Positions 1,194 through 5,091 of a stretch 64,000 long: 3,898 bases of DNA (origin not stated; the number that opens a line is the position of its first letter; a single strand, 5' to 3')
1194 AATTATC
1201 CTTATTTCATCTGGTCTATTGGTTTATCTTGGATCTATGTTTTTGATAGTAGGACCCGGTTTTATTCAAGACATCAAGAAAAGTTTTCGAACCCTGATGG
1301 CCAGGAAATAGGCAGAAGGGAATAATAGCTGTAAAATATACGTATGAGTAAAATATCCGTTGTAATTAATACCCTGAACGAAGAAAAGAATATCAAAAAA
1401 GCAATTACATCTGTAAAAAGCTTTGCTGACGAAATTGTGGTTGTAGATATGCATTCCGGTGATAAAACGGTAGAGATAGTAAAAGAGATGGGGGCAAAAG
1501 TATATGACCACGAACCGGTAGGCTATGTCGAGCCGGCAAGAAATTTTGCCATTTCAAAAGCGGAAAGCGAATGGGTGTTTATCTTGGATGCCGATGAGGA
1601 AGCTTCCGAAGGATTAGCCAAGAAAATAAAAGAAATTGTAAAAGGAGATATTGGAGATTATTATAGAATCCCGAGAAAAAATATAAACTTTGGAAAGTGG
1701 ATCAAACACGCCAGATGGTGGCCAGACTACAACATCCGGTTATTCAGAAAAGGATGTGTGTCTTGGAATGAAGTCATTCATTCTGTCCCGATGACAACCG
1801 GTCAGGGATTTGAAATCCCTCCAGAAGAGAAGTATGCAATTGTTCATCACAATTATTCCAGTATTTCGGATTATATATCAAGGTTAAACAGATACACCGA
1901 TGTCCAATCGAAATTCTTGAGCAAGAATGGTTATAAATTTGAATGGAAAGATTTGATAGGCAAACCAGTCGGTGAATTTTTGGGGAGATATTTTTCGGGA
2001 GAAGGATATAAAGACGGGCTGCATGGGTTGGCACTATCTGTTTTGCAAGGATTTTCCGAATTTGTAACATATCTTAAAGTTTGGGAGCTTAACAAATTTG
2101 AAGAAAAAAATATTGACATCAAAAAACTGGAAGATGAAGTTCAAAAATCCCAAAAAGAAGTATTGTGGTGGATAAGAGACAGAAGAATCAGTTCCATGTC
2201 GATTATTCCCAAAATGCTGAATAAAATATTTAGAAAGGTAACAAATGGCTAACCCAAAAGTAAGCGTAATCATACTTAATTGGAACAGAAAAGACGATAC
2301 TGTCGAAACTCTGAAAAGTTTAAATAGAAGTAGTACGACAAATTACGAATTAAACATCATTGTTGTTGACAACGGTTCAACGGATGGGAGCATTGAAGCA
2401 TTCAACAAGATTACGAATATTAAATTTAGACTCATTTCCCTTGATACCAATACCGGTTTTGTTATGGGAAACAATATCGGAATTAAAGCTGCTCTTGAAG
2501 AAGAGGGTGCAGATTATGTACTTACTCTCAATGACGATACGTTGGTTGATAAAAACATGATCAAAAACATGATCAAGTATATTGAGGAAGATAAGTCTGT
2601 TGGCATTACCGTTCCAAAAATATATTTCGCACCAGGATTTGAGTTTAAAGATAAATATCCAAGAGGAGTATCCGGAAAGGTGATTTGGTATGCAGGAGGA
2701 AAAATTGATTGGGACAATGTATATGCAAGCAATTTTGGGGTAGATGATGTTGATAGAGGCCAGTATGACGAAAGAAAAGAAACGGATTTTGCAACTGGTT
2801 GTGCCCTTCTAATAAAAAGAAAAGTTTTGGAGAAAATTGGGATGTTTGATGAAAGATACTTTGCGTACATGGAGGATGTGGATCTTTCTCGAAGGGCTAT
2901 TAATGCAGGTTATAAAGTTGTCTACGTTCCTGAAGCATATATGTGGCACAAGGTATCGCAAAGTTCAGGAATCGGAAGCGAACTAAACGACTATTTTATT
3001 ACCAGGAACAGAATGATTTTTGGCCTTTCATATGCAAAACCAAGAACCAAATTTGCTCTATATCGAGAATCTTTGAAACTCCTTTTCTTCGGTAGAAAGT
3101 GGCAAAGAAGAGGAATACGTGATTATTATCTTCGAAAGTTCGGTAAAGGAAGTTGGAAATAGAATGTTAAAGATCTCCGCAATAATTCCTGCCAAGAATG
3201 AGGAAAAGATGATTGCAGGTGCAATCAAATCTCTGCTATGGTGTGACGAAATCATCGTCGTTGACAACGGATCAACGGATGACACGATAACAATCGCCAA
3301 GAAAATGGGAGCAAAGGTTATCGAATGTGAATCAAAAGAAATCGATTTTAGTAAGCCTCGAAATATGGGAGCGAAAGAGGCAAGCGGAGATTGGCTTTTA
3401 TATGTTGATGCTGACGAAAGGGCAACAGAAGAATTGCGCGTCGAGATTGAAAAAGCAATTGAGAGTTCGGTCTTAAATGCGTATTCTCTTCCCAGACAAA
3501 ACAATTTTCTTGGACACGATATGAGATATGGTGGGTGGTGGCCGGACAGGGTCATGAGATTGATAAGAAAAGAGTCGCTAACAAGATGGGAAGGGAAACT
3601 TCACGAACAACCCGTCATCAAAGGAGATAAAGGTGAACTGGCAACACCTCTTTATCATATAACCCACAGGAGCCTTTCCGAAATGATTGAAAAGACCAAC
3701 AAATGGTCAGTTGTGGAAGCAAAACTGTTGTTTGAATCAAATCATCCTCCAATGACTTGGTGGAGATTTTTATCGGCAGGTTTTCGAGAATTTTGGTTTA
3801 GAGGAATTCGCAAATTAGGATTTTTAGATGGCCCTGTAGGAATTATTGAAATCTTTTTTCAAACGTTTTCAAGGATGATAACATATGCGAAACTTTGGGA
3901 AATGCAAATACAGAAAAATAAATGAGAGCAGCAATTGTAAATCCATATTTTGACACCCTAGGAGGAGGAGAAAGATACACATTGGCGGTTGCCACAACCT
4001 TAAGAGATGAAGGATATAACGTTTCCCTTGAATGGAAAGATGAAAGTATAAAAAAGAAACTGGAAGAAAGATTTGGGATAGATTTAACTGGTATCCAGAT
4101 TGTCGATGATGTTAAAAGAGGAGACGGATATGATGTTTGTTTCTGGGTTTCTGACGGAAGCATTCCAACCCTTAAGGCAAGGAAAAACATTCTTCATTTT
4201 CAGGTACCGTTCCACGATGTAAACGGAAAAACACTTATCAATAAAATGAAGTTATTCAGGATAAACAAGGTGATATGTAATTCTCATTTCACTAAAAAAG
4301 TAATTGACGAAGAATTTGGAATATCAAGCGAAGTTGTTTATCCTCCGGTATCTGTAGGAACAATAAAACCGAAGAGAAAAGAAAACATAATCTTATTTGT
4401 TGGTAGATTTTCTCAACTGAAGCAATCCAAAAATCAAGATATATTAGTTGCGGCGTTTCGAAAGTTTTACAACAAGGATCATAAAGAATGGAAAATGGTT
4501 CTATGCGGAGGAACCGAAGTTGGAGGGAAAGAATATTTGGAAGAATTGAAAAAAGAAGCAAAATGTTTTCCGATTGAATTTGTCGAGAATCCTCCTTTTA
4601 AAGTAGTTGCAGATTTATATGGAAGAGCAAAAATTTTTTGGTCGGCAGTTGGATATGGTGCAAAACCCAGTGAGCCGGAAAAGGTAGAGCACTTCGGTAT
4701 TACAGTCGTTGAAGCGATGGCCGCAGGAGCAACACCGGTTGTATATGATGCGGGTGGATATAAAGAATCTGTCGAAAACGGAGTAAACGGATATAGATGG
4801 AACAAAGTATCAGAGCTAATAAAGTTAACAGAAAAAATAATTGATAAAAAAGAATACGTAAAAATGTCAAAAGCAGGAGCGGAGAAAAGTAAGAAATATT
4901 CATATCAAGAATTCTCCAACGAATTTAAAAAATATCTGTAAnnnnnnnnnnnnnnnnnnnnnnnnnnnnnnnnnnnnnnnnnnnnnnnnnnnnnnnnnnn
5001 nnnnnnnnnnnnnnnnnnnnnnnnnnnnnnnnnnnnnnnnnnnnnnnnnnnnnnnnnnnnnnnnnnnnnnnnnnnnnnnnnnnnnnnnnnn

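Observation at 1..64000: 64-kb single-strand glycosylation supercluster dominated by GT-C-type membrane glycosyltransferases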

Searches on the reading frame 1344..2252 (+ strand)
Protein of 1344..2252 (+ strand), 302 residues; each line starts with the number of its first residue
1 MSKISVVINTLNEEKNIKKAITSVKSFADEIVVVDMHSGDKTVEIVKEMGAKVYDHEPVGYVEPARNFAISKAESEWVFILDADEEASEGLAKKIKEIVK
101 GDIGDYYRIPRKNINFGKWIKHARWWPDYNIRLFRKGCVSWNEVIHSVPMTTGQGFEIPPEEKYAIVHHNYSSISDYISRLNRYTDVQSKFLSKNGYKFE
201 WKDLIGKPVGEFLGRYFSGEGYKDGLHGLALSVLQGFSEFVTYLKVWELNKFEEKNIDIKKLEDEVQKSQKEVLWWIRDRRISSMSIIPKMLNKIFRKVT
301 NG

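Call 4: search_protein_families(library=pfam, proteins=[window:1344-2252:+], max_evalue=0.01)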
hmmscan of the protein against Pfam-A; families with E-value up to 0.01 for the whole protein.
window:1344-2252:+ (302 aa): 4 families
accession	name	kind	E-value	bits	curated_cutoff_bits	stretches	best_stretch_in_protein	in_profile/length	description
PF00535.33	Glycos_transf_2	-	2.3e-19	70.4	23.3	1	5-136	1-144/168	Glycosyl transferase family 2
PF10111.15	Glyco_tranf_2_2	-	5.4e-06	26.5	27.3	1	5-97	1-104/276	Glycosyltransferase like family 2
PF13704.12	Glyco_tranf_2_4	-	0.00097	20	27.5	1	12-85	2-82/98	Glycosyl transferase family 2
PF13896.12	Glyco_transf_49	-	0.0043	16.9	27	1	65-101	121-157/329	Glycosyl-transferase for dystroglycan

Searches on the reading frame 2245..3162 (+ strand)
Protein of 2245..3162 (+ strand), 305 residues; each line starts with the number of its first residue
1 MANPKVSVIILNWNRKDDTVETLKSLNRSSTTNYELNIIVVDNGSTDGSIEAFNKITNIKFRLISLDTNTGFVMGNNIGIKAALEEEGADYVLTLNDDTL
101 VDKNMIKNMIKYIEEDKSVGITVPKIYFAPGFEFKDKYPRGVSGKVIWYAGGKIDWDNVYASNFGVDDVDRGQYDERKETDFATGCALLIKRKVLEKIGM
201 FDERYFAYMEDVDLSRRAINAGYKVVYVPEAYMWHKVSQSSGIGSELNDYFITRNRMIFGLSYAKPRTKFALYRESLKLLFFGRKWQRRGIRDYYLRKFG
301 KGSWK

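Call 4: search_protein_families(library=pfam, proteins=[window:2245-3162:+], max_evalue=0.01)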
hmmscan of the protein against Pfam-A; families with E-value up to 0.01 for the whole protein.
window:2245-3162:+ (305 aa): 5 families
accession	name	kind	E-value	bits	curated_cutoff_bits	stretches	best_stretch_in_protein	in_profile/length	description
PF00535.33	Glycos_transf_2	-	1.1e-21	77.9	23.3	1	7-198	1-167/168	Glycosyl transferase family 2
PF13641.12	Glyco_tranf_2_3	-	1e-18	68.7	27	1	4-256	1-226/230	Glycosyltransferase like family 2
PF13632.12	Glyco_trans_2_3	-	3.7e-10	40.4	27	1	174-271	63-155/198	Glycosyl transferase family group 2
PF10111.15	Glyco_tranf_2_2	-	4e-06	27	27.3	0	9-114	3-107/276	Glycosyltransferase like family 2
PF13506.12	Glyco_transf_21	-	4e-06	26.9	21.7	1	176-239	95-158/174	Glycosyl transferase family 21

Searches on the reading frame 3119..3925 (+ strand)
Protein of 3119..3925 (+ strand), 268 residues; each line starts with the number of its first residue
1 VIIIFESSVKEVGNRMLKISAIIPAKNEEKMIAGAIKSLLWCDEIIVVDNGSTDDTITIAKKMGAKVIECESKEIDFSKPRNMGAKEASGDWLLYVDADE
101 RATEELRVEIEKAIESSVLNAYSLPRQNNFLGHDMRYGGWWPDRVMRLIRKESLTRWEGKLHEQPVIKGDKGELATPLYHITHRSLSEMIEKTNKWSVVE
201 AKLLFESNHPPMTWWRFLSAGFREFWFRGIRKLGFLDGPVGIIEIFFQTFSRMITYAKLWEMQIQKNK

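Call 4: search_protein_families(library=pfam, proteins=[window:3119-3925:+], max_evalue=0.01)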
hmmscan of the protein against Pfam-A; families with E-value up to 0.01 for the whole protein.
window:3119-3925:+ (268 aa): 3 families
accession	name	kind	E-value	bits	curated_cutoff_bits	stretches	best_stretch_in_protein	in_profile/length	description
PF00535.33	Glycos_transf_2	-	2.7e-20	73.4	23.3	1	20-114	1-104/168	Glycosyl transferase family 2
PF13704.12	Glyco_tranf_2_4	-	2.8e-06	28.2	27.5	1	41-100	18-82/98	Glycosyl transferase family 2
PF10111.15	Glyco_tranf_2_2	-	7.1e-05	22.9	27.3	1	22-105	3-97/276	Glycosyltransferase like family 2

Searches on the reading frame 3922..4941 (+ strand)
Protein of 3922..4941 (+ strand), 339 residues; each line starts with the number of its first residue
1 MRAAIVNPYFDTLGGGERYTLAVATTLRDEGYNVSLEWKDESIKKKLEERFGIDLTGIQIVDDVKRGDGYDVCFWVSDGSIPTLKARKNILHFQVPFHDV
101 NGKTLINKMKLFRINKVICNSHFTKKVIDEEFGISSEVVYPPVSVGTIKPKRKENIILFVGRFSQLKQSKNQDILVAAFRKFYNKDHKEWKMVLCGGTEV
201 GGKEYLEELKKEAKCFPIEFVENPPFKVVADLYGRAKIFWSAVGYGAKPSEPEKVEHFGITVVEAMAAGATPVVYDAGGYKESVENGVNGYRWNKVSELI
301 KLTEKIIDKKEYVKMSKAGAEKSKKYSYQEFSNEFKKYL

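Call 4: search_protein_families(library=pfam, proteins=[window:3922-4941:+], max_evalue=0.01)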
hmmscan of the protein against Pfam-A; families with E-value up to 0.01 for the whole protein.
window:3922-4941:+ (339 aa): 4 families
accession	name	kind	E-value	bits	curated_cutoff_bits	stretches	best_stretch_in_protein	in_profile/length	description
PF00534.26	Glycos_transf_1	-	1.8e-22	80.1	26.4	1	151-319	12-169/172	Glycosyl transferases group 1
PF13692.12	Glyco_trans_1_4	-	2.8e-16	60.5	27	1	155-299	2-132/142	Glycosyl transferases group 1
PF13439.12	Glyco_transf_4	-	9.5e-05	22.9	28.5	0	108-144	126-167/170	Glycosyltransferase Family 4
PF20706.3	GT4-conflict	-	0.00032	20.2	26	1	149-274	192-309/385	Family 4 Glycosyltransferase in conflict systems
